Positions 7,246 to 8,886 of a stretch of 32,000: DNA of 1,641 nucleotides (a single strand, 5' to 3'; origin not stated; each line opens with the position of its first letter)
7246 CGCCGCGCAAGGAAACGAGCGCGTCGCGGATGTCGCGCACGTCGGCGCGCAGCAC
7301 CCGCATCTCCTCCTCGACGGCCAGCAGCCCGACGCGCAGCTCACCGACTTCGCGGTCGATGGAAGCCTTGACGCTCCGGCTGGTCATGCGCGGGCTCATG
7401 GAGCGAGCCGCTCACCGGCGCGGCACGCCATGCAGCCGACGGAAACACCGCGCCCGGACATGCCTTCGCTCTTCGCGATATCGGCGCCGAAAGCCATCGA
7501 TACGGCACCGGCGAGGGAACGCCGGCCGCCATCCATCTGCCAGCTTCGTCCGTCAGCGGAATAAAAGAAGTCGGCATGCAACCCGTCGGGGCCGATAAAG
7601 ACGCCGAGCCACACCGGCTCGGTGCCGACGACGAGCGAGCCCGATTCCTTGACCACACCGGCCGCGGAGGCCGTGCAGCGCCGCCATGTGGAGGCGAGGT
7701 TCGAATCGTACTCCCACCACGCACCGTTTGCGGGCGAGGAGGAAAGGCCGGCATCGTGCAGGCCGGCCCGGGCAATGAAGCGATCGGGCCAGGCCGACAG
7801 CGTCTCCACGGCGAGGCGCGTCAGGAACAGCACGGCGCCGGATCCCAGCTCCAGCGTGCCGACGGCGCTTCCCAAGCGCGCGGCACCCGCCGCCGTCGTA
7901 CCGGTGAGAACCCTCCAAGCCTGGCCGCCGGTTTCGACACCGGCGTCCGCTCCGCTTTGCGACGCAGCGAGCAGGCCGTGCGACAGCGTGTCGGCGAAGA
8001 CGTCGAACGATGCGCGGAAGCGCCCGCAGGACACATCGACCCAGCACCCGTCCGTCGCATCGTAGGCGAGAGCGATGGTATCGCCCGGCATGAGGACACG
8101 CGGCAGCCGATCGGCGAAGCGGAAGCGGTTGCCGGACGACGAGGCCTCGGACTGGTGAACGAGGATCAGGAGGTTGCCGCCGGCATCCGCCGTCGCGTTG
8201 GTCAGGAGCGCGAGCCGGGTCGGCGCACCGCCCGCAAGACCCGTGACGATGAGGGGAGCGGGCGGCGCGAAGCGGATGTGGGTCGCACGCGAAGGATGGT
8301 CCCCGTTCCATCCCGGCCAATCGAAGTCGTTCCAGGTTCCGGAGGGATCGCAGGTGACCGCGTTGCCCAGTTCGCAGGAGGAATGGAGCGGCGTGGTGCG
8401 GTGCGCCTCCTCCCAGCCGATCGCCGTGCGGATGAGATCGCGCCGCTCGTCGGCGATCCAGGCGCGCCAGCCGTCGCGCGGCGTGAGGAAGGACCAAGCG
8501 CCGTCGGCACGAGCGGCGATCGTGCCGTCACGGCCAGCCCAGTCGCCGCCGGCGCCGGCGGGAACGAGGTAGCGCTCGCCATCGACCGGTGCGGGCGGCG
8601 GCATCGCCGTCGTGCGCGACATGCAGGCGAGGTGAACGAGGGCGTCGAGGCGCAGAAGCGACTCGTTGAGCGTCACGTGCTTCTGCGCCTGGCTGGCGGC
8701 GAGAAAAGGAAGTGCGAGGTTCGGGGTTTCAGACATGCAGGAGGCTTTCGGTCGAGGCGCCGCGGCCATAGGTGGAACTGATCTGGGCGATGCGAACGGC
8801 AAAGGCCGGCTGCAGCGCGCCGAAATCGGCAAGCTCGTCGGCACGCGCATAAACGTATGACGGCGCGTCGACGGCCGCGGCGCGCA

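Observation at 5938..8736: Tail-fibre and complete lysis module fused in cis to the GTA structural operon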

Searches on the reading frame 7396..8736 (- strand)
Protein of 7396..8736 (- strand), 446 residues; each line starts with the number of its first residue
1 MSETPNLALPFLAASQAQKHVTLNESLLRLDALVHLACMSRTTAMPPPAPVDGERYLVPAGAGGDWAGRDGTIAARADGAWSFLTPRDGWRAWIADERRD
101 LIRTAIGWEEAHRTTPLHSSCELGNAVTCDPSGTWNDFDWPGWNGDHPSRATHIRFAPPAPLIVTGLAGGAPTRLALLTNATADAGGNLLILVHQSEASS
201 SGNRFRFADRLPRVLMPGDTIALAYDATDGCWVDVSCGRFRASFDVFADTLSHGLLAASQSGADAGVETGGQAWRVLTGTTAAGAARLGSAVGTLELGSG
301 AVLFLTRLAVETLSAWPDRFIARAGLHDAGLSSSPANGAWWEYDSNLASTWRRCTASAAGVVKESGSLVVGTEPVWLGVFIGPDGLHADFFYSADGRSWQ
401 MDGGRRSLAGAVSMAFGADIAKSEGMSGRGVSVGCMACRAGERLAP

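Call 5: search_protein_families(library=pfam, proteins=[window:7396-8736:-], max_evalue=0.01)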
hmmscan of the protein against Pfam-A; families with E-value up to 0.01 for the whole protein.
window:7396-8736:- (446 aa): 1 family
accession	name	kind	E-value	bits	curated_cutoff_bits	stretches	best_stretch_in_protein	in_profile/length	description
PF10983.13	DUF2793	-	4.2e-29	100.7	27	1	24-108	2-86/87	Protein of unknown function (DUF2793)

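Call 17: list_cluster_members(proteins=[P0001, window:7396-8736:-, window:7157-7399:-, window:6408-7127:-, window:6408-7136:-])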
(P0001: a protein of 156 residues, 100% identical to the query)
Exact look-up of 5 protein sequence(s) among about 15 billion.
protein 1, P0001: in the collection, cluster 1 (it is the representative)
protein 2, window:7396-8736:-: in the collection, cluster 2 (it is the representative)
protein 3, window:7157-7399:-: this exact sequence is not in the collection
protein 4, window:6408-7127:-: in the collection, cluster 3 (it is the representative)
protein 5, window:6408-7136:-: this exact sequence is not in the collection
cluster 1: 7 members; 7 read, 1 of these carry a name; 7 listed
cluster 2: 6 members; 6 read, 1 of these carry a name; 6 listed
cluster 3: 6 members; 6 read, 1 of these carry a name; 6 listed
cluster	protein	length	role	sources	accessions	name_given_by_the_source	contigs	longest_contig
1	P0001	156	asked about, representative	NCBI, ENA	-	-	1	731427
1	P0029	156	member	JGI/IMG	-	hypothetical protein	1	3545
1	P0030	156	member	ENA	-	-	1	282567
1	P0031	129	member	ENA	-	-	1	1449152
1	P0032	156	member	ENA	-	-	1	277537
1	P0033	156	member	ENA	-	-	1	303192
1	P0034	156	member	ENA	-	-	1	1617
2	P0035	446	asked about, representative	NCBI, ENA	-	-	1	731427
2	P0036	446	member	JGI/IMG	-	hypothetical protein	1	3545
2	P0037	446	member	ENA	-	-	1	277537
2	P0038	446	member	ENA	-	-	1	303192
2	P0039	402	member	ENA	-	-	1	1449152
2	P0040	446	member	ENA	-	-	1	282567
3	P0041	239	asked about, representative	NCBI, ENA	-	-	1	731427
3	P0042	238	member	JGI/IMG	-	lysozyme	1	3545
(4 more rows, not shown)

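Call 35: search_protein_families(library=phrogs, proteins=[window:7396-8736:-], max_evalue=0.01)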
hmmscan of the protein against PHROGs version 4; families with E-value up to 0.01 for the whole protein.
window:7396-8736:- (446 aa): 7 families
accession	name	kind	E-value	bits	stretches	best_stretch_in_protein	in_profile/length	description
phrog_13925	-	unknown function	5.1e-34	118.7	1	1-113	1-113/640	-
phrog_5363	-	unknown function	1.2e-32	114.7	1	2-112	6-117/245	-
phrog_25093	-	unknown function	8e-32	111.7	1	1-108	5-112/564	-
phrog_15388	-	unknown function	2.9e-31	110.1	1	1-117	1-117/345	-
phrog_7049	-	tail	9.1e-17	62.3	1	22-109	25-112/246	tail fiber protein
phrog_21978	-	unknown function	2.4e-11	45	1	24-122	26-126/220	-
phrog_35360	-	tail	3.1e-11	44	1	22-109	25-110/260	tail fiber protein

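Call 37: search_dna_similar(query=window:7396-8736:-, collection=phages, mode=protein, max_evalue=0.00001, max_rows=25)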
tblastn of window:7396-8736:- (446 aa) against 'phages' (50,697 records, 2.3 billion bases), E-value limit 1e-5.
Records with a match: 41; places in all: 41; records where one place covers at least 80% of the query: 0.
Best place of each record, by identity: <60% 41.
By first word of the organism name: Rhodobacter 19; Roseobacter 6; Alteromonas 5; Dinoroseobacter 4; Caudoviricetes 3; Paracoccus 2; Pseudomonas 2.
By host as written in the record: Rhodobacter capsulatus YW1 18; Roseobacter denitrificans OCh114 4; - 3; Alteromonas macleodii ATCC 27126 3; Paracoccus marcusii JL-65 2; Dinoroseobacter shibae DFL12T 2; Alteromonas confluentis DSSK2-12 2; Roseobacter denitrificans OCh 114 2; and 4 more.
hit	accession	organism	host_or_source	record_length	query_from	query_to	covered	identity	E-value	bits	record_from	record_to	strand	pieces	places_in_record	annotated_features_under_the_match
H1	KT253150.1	Rhodobacter phage RcSaxon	Rhodobacter capsulatus YW1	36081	1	108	24%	53.7%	2e-20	100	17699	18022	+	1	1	hypothetical protein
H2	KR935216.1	Rhodobacter phage RcRhea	Rhodobacter capsulatus YW1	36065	1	108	24%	53.7%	2e-20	100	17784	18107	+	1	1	hypothetical protein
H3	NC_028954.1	Rhodobacter phage RcRhea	Rhodobacter capsulatus YW1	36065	1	108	24%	53.7%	2e-20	100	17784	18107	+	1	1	hypothetical protein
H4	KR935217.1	Rhodobacter phage RcCronus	Rhodobacter capsulatus YW1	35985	1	108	24%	53.7%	2e-20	100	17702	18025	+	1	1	hypothetical protein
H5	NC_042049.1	Rhodobacter phage RcCronus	Rhodobacter capsulatus YW1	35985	1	108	24%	53.7%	2e-20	100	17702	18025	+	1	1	hypothetical protein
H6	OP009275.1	Rhodobacter phage RcKvothe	Rhodobacter capsulatus YW1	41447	1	96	22%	54.6%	2e-18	94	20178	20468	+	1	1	hypothetical protein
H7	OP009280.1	Rhodobacter phage RcMeacham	Rhodobacter capsulatus YW1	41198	1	96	22%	54.6%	3e-18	94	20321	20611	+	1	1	hypothetical protein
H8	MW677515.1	Rhodobacter phage RcHotPocket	Rhodobacter capsulatus YW1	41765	1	96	22%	54.6%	3e-18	94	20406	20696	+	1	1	23: hypothetical protein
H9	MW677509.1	Rhodobacter phage RcBaka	Rhodobacter capsulatus YW1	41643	1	96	22%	54.6%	3e-18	94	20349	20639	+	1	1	23: hypothetical protein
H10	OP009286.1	Rhodobacter phage RcSwan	Rhodobacter capsulatus YW1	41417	1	96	22%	54.6%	3e-18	94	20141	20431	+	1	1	hypothetical protein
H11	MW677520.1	Rhodobacter phage RcOceanus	Rhodobacter capsulatus YW1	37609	1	96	22%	54.6%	3e-18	94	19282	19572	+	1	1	21: hypothetical protein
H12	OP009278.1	Rhodobacter phage RcMamaDuck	Rhodobacter capsulatus YW1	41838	1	96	22%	54.6%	3e-18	94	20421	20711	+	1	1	hypothetical protein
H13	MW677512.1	Rhodobacter phage RcFrancesLouise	Rhodobacter capsulatus YW1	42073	1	96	22%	54.6%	3e-18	94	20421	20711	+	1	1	23: hypothetical protein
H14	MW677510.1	Rhodobacter phage RcDormio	Rhodobacter capsulatus YW1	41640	1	96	22%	54.6%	3e-18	94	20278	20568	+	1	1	22: hypothetical protein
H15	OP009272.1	Rhodobacter phage RcKai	Rhodobacter capsulatus YW1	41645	1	96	22%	54.6%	3e-18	94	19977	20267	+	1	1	hypothetical protein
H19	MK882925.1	Dinoroseobacter phage vB_DshS-R4C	Dinoroseobacter shibae DFL12.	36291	1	125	28%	37.6%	4e-9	65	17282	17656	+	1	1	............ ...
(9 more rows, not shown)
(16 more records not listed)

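Call 38: get_annotated_region(hit=H1, flank=6000)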
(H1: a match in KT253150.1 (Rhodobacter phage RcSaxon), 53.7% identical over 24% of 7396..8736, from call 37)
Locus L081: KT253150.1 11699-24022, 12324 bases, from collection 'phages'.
description: Rhodobacter phage RcSaxon, complete genome.
organism: Rhodobacter phage RcSaxon (NCBI taxid 1698423)
taxonomy: Viruses; Duplodnaviria; Heunggongvirae; Uroviricota; Caudoviricetes; Cronusvirus; Cronusvirus cronus
host: Rhodobacter capsulatus YW1; source: water; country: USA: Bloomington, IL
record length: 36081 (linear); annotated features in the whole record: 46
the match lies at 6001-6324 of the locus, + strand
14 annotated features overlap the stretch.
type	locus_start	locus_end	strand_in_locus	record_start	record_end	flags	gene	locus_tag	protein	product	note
CDS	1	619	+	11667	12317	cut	-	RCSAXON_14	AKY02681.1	distal tail protein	Distal tail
CDS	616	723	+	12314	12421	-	-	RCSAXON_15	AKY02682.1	hypothetical protein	-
CDS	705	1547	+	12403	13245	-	-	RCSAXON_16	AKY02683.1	minor tail protein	Minor tail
CDS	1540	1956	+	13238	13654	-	-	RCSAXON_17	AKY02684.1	peptidase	Peptidase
CDS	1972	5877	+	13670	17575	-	-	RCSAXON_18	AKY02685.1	hydrolase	Hydrolase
CDS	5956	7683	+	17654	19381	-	-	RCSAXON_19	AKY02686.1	hypothetical protein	-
CDS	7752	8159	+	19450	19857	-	-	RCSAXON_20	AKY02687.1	minor tail protein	Minor tail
CDS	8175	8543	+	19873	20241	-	-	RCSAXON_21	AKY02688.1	hypothetical protein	-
CDS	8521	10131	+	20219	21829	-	-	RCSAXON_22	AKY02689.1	hypothetical protein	T5 A1-like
CDS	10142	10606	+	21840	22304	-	-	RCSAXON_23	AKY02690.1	single-stranded DNA binding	Single-stranded DNA binding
CDS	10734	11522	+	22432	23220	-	-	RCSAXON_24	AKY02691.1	ABC transporter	-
CDS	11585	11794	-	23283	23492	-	-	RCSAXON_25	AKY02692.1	hypothetical protein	-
CDS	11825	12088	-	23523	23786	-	-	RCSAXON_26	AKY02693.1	hypothetical protein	-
CDS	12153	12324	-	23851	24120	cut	-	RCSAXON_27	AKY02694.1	hypothetical protein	-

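Call 39: get_annotated_region(hit=H19, flank=6000)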
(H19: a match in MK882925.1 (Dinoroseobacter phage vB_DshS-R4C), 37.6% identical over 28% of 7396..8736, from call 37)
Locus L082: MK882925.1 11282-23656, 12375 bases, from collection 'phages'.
description: Dinoroseobacter phage vB_DshS-R4C, complete genome.
organism: Dinoroseobacter phage vB_DshS-R4C (NCBI taxid 2590919)
taxonomy: Viruses; Duplodnaviria; Heunggongvirae; Uroviricota; Caudoviricetes; Cronusvirus
host: Dinoroseobacter shibae DFL12.; source: -; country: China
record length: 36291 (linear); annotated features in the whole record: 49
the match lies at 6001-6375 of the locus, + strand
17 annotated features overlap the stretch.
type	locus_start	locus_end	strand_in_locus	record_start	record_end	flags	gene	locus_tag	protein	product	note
CDS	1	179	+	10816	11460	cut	-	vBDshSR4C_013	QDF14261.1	tail protein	vB_DshS-R4C_013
CDS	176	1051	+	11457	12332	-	-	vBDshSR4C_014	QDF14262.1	gene transfer agent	vB_DshS-R4C_014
CDS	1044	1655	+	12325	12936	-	-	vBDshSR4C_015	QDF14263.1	cell wall peptidase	vB_DshS-R4C_015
CDS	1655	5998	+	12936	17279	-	-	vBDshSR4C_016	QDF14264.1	tail protein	vB_DshS-R4C_016; GTA/ tail protein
CDS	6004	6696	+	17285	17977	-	-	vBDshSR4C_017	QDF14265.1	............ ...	vB_DshS-R4C_017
CDS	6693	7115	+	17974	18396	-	-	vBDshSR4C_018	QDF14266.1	hypothetical protein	vB_DshS-R4C_018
CDS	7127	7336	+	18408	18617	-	-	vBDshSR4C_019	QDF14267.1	hypothetical protein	vB_DshS-R4C_019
CDS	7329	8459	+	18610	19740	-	-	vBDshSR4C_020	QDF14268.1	transcriptional regulator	vB_DshS-R4C_020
CDS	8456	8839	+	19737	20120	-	-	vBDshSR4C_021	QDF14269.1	hypothetical protein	vB_DshS-R4C_021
CDS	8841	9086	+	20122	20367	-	-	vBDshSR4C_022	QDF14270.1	hypothetical protein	vB_DshS-R4C_022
CDS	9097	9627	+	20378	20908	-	-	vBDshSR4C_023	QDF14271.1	hypothetical protein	vB_DshS-R4C_023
CDS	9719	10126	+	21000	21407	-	-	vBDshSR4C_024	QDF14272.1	hypothetical protein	vB_DshS-R4C_024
CDS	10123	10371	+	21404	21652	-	-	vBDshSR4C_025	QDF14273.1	hypothetical protein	vB_DshS-R4C_025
CDS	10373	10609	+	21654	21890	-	-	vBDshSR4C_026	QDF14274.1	hypothetical protein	vB_DshS-R4C_026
CDS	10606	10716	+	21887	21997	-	-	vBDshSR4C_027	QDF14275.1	hypothetical protein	vB_DshS-R4C_027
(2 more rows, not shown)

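Call 65: search_solved_structures(query=window:7396-8736:-, max_evalue=0.01, show_alignments=1)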
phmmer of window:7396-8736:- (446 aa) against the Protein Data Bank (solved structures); distinct sequences matched with E-value up to 0.01: 1.
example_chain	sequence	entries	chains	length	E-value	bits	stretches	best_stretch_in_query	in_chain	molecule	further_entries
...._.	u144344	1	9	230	1e-16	64.2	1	4-124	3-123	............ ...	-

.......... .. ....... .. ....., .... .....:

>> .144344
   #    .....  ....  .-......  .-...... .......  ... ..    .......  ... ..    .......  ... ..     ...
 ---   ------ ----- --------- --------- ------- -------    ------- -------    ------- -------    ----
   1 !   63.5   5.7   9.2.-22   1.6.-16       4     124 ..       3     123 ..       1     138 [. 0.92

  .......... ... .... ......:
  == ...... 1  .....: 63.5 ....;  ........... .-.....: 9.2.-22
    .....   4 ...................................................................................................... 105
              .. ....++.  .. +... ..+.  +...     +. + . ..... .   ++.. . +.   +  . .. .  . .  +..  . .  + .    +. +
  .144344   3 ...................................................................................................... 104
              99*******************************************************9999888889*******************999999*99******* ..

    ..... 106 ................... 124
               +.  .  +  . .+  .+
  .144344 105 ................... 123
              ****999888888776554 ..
